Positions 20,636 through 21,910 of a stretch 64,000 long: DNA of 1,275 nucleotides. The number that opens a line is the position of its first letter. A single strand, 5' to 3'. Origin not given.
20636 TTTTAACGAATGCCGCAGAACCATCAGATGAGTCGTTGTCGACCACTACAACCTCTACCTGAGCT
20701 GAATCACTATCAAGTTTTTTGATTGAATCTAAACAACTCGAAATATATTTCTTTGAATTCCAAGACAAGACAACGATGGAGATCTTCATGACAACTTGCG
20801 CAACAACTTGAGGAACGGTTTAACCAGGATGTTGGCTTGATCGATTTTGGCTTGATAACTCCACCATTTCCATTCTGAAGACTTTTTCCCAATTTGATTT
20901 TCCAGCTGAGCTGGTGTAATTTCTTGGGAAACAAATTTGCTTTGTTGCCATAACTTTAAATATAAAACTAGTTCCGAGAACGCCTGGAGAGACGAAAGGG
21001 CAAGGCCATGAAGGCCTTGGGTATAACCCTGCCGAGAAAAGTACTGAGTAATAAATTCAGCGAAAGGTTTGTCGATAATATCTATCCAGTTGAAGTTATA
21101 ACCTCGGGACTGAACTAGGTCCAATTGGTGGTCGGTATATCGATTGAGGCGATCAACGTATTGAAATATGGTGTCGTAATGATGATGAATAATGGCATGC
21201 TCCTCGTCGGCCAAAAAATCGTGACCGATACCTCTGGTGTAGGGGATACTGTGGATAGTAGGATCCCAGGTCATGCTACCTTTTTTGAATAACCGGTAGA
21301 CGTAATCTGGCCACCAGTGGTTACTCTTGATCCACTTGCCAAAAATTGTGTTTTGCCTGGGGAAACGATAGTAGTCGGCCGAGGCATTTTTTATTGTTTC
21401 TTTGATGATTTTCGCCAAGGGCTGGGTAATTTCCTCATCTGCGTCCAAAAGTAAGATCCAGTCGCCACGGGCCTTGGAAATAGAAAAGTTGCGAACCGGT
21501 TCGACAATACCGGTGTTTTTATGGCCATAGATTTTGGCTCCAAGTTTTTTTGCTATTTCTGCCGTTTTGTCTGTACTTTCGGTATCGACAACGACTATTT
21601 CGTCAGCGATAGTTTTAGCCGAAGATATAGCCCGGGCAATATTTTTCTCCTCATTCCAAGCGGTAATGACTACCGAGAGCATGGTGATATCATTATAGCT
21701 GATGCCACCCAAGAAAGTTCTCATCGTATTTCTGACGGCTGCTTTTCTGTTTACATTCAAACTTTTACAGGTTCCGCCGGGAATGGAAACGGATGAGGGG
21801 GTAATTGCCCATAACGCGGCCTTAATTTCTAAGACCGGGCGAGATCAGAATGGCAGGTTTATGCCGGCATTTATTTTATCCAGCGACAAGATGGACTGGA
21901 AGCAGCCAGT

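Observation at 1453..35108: Expansion of membrane transferase families in one locus: two ArnT-like GT-C families, MHD/GYGYP pair, HPDI pair, tandem GT2 duplicates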

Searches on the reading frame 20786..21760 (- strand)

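Call 6: search_protein_families(library=pfam, proteins=[window:20786-21760:-], max_evalue=0.01)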
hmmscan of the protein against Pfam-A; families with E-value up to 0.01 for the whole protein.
window:20786-21760:- (324 aa): 4 families
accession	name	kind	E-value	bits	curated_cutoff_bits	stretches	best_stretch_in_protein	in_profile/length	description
PF00535.33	Glycos_transf_2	-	2e-20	73.8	23.3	1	29-153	1-132/168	Glycosyl transferase family 2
PF13704.12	Glyco_tranf_2_4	-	8.4e-06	26.6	27.5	1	36-112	2-85/98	Glycosyl transferase family 2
PF13641.12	Glyco_tranf_2_3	-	0.00064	20.2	27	1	28-109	3-97/230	Glycosyltransferase like family 2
PF10111.15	Glyco_tranf_2_2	-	0.00068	19.7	27.3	1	29-125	1-110/276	Glycosyltransferase like family 2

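Call 58: search_protein_families(library=ncbifam, proteins=[window:20786-21760:-], max_evalue=0.00001)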
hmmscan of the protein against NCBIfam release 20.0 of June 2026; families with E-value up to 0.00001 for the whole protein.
window:20786-21760:- (324 aa): 9 families
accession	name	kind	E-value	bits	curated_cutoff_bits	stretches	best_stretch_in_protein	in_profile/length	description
TIGR04283.1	glyco_like_mftF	equivalog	1.4e-14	54.2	182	1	28-134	1-108/221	TIGR04283 family arsenosugar biosynthesis glycosyltransferase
NF010496.0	PRK13915.1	equivalog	2.5e-10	39.9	262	1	26-83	31-94/307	glucosyl-3-phosphoglycerate synthase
TIGR04182.1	glyco_TIGR04182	equivalog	3.5e-09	36.5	325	1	29-129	3-103/293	S-layer glycoprotein N-glycosyltransferase AglJ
TIGR04195.1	S_glycosyl_SunS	equivalog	1.1e-08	34.4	350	1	24-120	55-153/421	SunS family peptide S-glycosyltransferase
NF007482.0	PRK10073.1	equivalog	2e-08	33.7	423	1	23-115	3-102/334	glycosyltransferase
NF058614.1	PPMAGASynPpgS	equivalog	8.2e-07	28.7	370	1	30-80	4-54/226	polyprenyl-phospho-N-acetylgalactosaminyl synthase PpgS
NF047683.1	TeichurnBiosyTuaG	equivalog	5e-06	26.3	400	1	27-118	7-107/252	teichuronic acid biosynthesis protein TuaG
TIGR03937.1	PgaC_IcaA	equivalog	5.8e-06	25.5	422.3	1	22-117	41-144/407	poly-beta-1,6-N-acetyl-D-glucosamine synthase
NF050050.1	ProtGlycPglI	equivalog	6e-06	25.8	500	0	27-124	3-106/306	GalNAc(5)-diNAcBac-PP-undecaprenol beta-1,3-glucosyltransferase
